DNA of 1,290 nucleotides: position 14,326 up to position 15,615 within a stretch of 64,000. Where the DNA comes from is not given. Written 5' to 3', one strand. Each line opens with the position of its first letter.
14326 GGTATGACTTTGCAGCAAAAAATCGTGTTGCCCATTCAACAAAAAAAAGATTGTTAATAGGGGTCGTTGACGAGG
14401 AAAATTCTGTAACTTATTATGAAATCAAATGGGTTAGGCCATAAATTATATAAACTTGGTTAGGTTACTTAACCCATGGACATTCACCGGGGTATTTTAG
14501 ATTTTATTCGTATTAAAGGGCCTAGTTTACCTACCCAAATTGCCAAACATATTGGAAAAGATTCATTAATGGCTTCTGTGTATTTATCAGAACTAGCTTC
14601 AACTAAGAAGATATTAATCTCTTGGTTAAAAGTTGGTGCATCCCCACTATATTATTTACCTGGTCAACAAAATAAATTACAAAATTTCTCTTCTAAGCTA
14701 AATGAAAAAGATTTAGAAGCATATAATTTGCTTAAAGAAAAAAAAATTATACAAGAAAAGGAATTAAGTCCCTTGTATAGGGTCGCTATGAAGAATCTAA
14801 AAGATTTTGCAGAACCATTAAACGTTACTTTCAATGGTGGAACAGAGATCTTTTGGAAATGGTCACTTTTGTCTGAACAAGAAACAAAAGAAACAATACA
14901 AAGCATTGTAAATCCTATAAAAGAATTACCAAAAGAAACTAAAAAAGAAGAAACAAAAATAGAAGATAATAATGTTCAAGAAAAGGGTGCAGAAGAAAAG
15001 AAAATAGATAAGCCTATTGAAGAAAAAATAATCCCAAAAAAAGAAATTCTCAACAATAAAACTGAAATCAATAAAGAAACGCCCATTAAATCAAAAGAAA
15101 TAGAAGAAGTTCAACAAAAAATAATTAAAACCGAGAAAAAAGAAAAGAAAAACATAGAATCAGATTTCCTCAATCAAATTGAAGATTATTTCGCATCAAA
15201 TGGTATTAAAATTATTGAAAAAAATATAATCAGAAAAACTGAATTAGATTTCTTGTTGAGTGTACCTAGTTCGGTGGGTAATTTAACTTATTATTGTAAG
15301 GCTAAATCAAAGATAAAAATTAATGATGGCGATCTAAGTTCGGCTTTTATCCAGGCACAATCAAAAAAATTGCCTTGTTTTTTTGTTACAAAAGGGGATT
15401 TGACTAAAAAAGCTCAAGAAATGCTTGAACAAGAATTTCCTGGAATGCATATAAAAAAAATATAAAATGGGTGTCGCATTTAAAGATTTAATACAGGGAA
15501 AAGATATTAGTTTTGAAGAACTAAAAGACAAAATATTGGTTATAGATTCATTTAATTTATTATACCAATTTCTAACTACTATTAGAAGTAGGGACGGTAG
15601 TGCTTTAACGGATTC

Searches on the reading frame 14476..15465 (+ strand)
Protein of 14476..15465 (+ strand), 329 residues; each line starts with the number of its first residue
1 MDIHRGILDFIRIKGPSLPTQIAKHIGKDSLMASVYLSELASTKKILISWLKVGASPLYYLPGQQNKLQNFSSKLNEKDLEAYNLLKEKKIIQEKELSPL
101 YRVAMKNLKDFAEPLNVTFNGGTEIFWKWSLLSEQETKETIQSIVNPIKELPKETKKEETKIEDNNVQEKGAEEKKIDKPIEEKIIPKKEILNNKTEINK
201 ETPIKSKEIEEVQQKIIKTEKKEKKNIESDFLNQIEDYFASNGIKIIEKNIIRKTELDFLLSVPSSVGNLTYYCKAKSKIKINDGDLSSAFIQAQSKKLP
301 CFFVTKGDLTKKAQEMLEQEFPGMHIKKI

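Call 19: search_protein_families(library=pfam, proteins=[window:14476-15465:+], max_evalue=0.01)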
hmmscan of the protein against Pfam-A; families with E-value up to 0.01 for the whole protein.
window:14476-15465:+ (329 aa): 0 families

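Call 31: search_protein_families(library=ncbifam, proteins=[window:14476-15465:+], max_evalue=1)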
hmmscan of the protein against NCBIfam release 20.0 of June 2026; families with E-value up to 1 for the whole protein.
window:14476-15465:+ (329 aa): 0 families

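Call 33: search_solved_structures(query=window:14476-15465:+, max_evalue=1, show_alignments=2)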
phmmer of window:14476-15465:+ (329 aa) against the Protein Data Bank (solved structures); distinct sequences matched with E-value up to 1: 2.
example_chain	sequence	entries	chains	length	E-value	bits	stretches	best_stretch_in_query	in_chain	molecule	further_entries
4kmf_A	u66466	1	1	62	0.17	14.7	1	3-47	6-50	Interferon-inducible and double-stranded-dependent eIF-2kinase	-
2rvc_A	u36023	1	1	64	0.18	14.6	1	3-47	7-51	Interferon-inducible and double-stranded-dependent eIF-2kinase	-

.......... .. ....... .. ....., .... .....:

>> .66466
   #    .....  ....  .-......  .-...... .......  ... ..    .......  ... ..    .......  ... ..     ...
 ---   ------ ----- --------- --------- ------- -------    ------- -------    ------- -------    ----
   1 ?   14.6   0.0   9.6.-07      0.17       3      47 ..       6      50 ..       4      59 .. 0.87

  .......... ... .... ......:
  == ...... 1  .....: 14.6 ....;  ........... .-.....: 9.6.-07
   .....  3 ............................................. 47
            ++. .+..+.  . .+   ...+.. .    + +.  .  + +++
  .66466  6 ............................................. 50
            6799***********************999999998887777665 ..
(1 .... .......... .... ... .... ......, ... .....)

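Call 52: find_homologous_proteins(query=window:14476-15465:+, max_evalue=0.001)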
Query window:14476-15465:+ (329 aa): 520 proteins with E <= 0.001 among 5001 candidates; the best 120 are listed.
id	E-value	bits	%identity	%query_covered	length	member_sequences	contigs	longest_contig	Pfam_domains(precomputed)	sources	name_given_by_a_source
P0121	4.1e-205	698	100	100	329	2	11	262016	-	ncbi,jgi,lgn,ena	jgi:hypothetical protein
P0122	4.6e-113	396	58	100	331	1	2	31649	-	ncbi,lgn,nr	ncbi:MAG: hypothetical protein KJ601_04420 [Nanoarchaeota archaeon]|nr:hypothetical protein [Nanoarc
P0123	3.0e-88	314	50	100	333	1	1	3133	-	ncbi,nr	ncbi:hypothetical protein JW707_04470 [Candidatus Woesearchaeota archaeon]|nr:hypothetical protein [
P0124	1.9e-87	312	51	100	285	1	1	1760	-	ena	-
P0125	1.6e-85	305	48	100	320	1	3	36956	-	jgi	-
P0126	2.2e-85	305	51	100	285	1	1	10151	-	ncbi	-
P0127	1.6e-84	302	51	100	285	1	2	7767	-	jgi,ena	-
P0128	3.4e-84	301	51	100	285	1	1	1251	-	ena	-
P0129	3.5e-84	301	50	100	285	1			-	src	-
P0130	4.1e-84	301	49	100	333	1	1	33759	-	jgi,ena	-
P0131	4.0e-83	298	48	100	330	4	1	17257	-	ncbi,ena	-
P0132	1.5e-82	296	50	98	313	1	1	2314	-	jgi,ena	-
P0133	2.9e-82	295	48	100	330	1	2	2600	-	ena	-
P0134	9.0e-82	293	47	100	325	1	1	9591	-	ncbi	ncbi:hypothetical protein ACFLZ6_00700 [Nanoarchaeota archaeon]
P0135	3.8e-81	291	48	100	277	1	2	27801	-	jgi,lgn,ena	-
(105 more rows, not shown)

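Call 53: find_encoding_contigs(protein=P0122, flank=7000, max_places=2)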
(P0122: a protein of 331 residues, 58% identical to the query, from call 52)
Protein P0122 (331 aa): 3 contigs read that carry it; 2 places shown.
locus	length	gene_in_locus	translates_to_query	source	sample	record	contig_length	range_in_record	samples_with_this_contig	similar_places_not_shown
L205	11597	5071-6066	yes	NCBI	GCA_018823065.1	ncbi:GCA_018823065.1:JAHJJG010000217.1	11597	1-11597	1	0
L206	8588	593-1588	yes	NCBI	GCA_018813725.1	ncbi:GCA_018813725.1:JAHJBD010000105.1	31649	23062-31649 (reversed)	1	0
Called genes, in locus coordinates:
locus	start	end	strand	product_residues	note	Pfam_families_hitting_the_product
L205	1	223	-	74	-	PF00352:TBP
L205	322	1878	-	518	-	PF00682:HMGL-like, PF22617:HCS_D2, PF08502:LeuA_dimer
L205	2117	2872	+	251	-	PF01978:TrmB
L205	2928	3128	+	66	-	-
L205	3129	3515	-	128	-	PF01870:Hjc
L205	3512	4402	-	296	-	PF23023:Anti-Pycsar_Apyc1, PF00753:Lactamase_B, PF12706:Lactamase_B_2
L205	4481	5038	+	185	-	PF02778:tRNA_int_endo_N, PF01974:tRNA_int_endo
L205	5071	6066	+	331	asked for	-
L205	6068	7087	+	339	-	PF00752:XPG_N, PF00867:XPG_I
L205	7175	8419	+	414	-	PF01116:F_bP_aldolase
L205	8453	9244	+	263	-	PF25133:TYW2_N_2, PF02475:TRM5-TYW2_MTfase, PF06325:PrmA (weak), PF09445:Methyltransf_15, PF13847:Methyltransf_31, PF13649:Methyltransf_25 (faint)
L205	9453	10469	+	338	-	PF14528:LAGLIDADG_3 (faint)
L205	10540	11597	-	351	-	PF05496:RuvB_N (weak), PF13191:AAA_16 (faint), PF00004:AAA, PF07724:AAA_2 (weak), PF07728:AAA_5 (faint), PF23902:AAA_lid_PRS2_C (weak), PF17862:AAA_lid_3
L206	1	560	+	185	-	PF02778:tRNA_int_endo_N, PF01974:tRNA_int_endo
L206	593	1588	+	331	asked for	-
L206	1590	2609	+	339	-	PF00752:XPG_N, PF00867:XPG_I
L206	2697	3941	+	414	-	PF01116:F_bP_aldolase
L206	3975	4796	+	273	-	PF25133:TYW2_N_2, PF02475:TRM5-TYW2_MTfase, PF06325:PrmA (weak), PF13847:Methyltransf_31, PF09445:Methyltransf_15, PF13649:Methyltransf_25 (faint)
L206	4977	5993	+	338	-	PF14528:LAGLIDADG_3 (faint)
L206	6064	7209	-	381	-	PF05496:RuvB_N (faint), PF13191:AAA_16 (faint), PF00004:AAA, PF07724:AAA_2 (weak), PF07728:AAA_5 (faint), PF23902:AAA_lid_PRS2_C (weak), PF17862:AAA_lid_3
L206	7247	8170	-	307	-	PF26233:NicX, PF02073:Peptidase_M29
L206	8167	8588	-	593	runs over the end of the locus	-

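Call 59: search_protein_families(library=pfam, proteins=[L205:9453-10469:+], max_evalue=0.001)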
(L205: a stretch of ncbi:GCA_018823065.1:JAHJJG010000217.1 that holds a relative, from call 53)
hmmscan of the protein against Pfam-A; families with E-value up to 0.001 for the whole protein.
L205:9453-10469:+ (338 aa): 1 family
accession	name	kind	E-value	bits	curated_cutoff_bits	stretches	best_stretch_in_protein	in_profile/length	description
PF14528.11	LAGLIDADG_3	-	1.7e-05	25.4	22.5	0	226-309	4-79/82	LAGLIDADG-like domain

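Call 68: predict_structure(alignment_id=A4)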
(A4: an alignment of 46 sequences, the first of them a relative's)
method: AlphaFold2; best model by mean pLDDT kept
length: 329 residues; sequences in the alignment: 46
mean_pLDDT: 84.1   pTM: 0.49
mean pLDDT of the five models: 84.1, 83.0, 82.6, 81.6, 81.4
residues with pLDDT >= 90: 240; 70-90: 8; 50-70: 29; < 50: 52
segments of 3 or more residues with pLDDT < 50: 154-157, 159-162, 189-198, 208-227
pLDDT, mean of each block of 10 residues (from residue 1): 95 98 97 97 98 95 97 96 98 97 97 96 97 96 83 49 51 51 49 43 46 40 50 95 97 94 95 97 97 97 97 97 94
secondary structure, 60 per line:
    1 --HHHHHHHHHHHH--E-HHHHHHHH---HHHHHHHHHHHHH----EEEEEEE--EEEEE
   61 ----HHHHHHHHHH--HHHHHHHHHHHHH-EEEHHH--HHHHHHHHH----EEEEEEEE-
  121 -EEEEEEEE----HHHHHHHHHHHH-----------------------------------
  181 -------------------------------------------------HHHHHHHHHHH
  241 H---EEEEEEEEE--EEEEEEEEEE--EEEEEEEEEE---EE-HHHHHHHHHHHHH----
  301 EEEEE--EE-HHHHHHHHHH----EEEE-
elements in order: H3-14 H19-26 H30-42 E47-53 E56-60 H65-74 H77-89 E91-93 H99-107 E112-119 E122-129 H134-145 H230-241 E245-253 E256-265 E268-277 H284-296 E301-305 H311-320 E325-328

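Call 70: fold_search(model_id=the predicted structure, library=pdb)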
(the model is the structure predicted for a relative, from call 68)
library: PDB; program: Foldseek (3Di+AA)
matches with E <= 10: 1622; with E <= 0.001: 2
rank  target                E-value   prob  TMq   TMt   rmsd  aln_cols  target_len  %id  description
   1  3w6j_E                7.0e-04  0.99  0.15  0.27  14.4       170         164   13  Crystal structure of ScpAB core complex (released 2013-04-24)
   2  4kmf_A                9.9e-04  1.00  0.16  0.83   1.8        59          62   29  Crystal structure of Zalpha domain from Carassius auratus PKZ in complex with Z-DNA (released 2013-07-03)
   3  8cli_A                1.2e-03  1.00  0.20  0.13  13.3       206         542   11  TFIIIC TauB-DNA monomer (released 2023-06-21)
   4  9zd6_A                1.8e-03  1.00  0.18  0.15  12.9       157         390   15  Bacterial interstrand DNA crosslink glycosylase AlkX/YcaQ bound to DNA (released 2026-01-14)
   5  2htj                  2.0e-03  1.00  0.18  0.64   9.2        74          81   24  NMR structure of E.coli PapI (released 2007-01-30)
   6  4f0p_A                2.9e-03  1.00  0.23  0.17   4.2       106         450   11  MspJI Restriction Endonuclease - P31 Form (released 2012-08-08)
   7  4f0p_C                3.0e-03  1.00  0.21  0.16   4.4       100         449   12  MspJI Restriction Endonuclease - P31 Form (released 2012-08-08)
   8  6pco_B                3.2e-03  1.00  0.17  0.40  13.9       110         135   15  Mechanism for regulation of DNA binding of Bordetella bronchiseptica BpsR by 6-hydroxynicotinic acid (released 2019-11-06)
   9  4f0q_D                3.4e-03  1.00  0.23  0.18   3.7       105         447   10  MspJI Restriction Endonuclease - P21 Form (released 2012-08-08)
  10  4f0p_B                3.6e-03  1.00  0.23  0.17   3.9       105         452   11  MspJI Restriction Endonuclease - P31 Form (released 2012-08-08)
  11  5yhx_N                3.9e-03  1.00  0.18  0.39  14.3       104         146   13  Structure of Lactococcus lactis ZitR, wild type (released 2017-12-06)
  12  2vxz                  3.9e-03  1.00  0.19  0.37   9.7       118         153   14  Crystal Structure of hypothetical protein PyrSV_gp04 from Pyrobaculum spherical virus (released 2009-11-17)
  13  6fi9_A                4.6e-03  1.00  0.18  0.40  14.3       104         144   13  Crystal Structure of a zinc-responsive MarR family member, Lactococcus lactis ZitR (released 2019-02-20)
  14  9u7b_A                4.6e-03  1.00  0.17  0.38  13.6       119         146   18  Crystal structure of Rv0042c (released 2026-03-25)
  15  2a61_A                4.9e-03  1.00  0.18  0.40  13.2       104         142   14  The crystal structure of transcriptional regulator Tm0710 from Thermotoga maritima (released 2005-07-19)
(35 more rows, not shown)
